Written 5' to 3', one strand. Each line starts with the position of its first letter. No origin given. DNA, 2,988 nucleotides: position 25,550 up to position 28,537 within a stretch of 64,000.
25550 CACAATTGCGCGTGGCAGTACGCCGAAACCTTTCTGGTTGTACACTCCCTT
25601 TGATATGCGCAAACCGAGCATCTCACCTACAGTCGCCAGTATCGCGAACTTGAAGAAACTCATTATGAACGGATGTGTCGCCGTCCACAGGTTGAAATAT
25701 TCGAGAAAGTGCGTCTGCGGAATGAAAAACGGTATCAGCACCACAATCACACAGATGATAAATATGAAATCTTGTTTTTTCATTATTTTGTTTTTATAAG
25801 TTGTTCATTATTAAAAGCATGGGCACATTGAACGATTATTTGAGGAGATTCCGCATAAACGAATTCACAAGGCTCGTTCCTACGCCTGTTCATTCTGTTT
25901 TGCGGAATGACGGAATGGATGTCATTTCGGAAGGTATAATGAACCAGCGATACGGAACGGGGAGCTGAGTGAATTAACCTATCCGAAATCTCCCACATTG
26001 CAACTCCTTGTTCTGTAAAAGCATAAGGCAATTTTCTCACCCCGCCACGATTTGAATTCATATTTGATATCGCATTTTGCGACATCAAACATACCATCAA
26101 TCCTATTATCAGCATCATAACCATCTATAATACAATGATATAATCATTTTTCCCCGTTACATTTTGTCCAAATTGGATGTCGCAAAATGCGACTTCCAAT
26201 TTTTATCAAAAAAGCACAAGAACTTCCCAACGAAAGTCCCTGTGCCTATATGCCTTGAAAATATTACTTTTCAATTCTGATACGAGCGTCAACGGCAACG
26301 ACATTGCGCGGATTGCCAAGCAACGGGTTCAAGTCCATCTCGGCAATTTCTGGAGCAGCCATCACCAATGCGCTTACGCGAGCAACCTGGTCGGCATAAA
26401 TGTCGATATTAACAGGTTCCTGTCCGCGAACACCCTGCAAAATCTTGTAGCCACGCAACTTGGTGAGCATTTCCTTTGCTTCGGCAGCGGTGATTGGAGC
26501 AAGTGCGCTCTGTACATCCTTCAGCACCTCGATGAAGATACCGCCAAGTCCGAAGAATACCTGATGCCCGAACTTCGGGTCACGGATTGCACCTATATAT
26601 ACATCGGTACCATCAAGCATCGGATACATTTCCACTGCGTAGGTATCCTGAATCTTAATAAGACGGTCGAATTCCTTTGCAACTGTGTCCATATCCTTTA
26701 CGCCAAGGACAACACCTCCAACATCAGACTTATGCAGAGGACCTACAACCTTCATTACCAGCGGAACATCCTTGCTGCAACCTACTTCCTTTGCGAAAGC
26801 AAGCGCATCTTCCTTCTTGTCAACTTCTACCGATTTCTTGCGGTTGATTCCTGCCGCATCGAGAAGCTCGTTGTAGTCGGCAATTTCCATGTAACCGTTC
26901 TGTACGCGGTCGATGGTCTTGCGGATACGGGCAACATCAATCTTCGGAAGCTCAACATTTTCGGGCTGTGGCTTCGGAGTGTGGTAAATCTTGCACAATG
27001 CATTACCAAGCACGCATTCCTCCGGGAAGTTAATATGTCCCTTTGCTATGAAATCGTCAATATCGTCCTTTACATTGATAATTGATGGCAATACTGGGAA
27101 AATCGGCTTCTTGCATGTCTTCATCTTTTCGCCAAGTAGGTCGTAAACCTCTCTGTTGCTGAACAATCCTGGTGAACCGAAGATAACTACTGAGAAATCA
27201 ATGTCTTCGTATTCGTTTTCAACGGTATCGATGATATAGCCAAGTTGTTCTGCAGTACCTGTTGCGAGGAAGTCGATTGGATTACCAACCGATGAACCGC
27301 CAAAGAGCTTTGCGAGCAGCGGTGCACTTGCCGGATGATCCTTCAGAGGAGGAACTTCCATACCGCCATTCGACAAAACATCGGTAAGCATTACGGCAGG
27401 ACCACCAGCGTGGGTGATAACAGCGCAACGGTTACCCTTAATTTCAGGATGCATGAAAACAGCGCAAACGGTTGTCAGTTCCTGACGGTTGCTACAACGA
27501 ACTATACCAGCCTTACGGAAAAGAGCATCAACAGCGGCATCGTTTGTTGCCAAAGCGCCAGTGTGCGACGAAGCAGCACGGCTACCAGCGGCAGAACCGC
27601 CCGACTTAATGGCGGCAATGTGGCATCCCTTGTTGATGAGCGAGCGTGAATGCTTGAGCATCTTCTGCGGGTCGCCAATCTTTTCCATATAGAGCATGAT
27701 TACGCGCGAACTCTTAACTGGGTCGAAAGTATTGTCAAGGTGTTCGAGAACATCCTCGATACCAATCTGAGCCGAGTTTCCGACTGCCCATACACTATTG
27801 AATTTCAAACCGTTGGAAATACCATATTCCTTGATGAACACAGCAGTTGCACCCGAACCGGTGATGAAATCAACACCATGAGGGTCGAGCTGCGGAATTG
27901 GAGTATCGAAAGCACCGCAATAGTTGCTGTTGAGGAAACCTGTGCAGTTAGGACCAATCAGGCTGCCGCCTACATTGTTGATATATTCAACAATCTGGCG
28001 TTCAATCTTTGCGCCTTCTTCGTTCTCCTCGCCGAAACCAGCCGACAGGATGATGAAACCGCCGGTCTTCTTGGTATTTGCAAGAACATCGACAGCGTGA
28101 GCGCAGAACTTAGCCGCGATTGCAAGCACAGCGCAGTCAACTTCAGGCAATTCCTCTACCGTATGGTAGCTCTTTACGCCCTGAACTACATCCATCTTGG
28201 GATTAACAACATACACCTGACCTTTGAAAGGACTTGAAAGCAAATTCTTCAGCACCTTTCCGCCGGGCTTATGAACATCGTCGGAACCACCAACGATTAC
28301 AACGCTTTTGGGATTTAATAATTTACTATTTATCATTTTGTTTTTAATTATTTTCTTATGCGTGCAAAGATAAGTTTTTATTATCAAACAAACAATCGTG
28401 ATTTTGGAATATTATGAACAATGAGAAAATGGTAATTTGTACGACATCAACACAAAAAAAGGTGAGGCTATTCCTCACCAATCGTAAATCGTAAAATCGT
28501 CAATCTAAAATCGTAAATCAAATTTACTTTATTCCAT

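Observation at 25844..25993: Conserved, covarying four-way-junction element (copy 1 of 2) that I cannot assign to any known RNA family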

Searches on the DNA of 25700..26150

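Call 5: search_rna_families(source=window, start=25700, end=26150, threshold=evalue, max_evalue=10, show_alignments=3)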
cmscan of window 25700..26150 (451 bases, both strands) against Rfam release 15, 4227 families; matches with E-value up to 10: 5.
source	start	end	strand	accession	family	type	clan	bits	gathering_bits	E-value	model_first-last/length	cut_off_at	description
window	25872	25958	+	RF04169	mir-2235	Gene; miRNA;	-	21.8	61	0.047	1-87/87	no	mir-2235 microRNA precursor family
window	25873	25961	+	RF04099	MIR837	Gene; miRNA;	-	19.9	117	0.22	1-122/122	no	MIR837 microRNA precursor family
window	26061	26094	-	RF00341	snoZ39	Gene; snRNA; snoRNA; CD-box;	-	16.3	39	3.7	1-63/63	no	Small nucleolar RNA Z39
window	25871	26038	+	RF01700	Collinsella-1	Gene; sRNA;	-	13.8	35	0.27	1-196/196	no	Collinsella-1 RNA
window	25726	25766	+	RF00032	Histone3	Cis-reg;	-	11.7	34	7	1-46/46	no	Histone 3' UTR stem-loop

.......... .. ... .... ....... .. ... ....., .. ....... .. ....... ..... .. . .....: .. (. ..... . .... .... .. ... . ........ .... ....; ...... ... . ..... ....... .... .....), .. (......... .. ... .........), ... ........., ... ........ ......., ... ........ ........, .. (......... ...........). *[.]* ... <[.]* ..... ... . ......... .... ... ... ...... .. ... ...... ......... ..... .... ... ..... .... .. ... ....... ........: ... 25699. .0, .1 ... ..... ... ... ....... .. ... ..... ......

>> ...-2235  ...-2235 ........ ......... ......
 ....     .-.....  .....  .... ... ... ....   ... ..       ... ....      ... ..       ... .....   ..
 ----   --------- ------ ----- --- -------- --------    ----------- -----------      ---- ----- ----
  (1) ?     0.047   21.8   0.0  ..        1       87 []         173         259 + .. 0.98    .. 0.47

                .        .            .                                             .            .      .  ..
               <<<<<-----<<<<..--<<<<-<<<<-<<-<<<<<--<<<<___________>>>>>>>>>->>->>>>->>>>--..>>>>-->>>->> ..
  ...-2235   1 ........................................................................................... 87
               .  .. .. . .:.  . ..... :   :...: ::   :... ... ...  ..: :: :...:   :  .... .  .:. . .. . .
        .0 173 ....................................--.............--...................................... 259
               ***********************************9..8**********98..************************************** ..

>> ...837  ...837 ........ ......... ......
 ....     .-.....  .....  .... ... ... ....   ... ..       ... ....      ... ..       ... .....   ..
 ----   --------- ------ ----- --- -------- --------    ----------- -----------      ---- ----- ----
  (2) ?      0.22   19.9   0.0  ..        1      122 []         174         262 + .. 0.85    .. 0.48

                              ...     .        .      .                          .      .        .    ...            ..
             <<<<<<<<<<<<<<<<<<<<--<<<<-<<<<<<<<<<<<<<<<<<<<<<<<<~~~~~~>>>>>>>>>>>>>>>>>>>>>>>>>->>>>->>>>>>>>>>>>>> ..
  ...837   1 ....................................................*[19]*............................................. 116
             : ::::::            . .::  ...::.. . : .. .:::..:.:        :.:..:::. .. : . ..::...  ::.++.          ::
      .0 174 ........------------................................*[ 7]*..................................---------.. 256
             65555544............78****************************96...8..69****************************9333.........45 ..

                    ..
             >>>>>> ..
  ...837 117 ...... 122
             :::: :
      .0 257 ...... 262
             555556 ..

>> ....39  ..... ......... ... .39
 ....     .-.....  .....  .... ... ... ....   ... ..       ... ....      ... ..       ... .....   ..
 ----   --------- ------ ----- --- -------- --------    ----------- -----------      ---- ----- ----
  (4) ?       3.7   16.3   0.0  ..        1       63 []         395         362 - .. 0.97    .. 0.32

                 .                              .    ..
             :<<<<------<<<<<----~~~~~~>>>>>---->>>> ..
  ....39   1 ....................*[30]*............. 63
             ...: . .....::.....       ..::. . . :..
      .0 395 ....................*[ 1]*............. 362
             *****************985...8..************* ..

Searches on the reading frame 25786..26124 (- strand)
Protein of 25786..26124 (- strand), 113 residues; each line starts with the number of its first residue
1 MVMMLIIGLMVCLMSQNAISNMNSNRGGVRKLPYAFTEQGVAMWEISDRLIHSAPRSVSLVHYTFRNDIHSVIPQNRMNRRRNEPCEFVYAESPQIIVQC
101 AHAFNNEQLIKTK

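Call 44: search_protein_families(library=pfam, proteins=[window:25786-26124:-], max_evalue=0.01)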
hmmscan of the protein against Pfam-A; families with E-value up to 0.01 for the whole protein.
window:25786-26124:- (113 aa): 1 family
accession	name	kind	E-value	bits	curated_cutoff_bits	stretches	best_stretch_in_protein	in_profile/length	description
PF10543.14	ORF6N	-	0.00012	22.8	27.8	1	13-43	55-82/86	ORF6N domain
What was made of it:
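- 25996..26124 (-): ORF6N gene remnant abutting the X3' end of copy 1 (context, not part of the module). Pfam ORF6N E=1.2e-4, below the curated cut-off (call 44).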

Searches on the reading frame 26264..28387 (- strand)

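Call 44: search_protein_families(library=pfam, proteins=[window:26264-28387:-], max_evalue=0.01)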
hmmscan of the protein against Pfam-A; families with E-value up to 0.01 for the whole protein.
window:26264-28387:- (707 aa): 4 families
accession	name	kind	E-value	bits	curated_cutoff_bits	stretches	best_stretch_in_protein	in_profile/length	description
PF13549.11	ATP-grasp_5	-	1.8e-50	171.8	27.6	1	501-705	11-221/221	ATP-grasp domain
PF13607.11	Succ_CoA_lig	-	1.6e-32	112.5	27.4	1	170-311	2-138/138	Succinyl-CoA ligase like flavodoxin domain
PF13380.12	CoA_binding_2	-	6.1e-16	59.4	22.8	1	27-152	1-114/116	CoA binding domain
PF02629.25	CoA_binding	-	6e-05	24.2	22.3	1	26-114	3-94/97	CoA binding domain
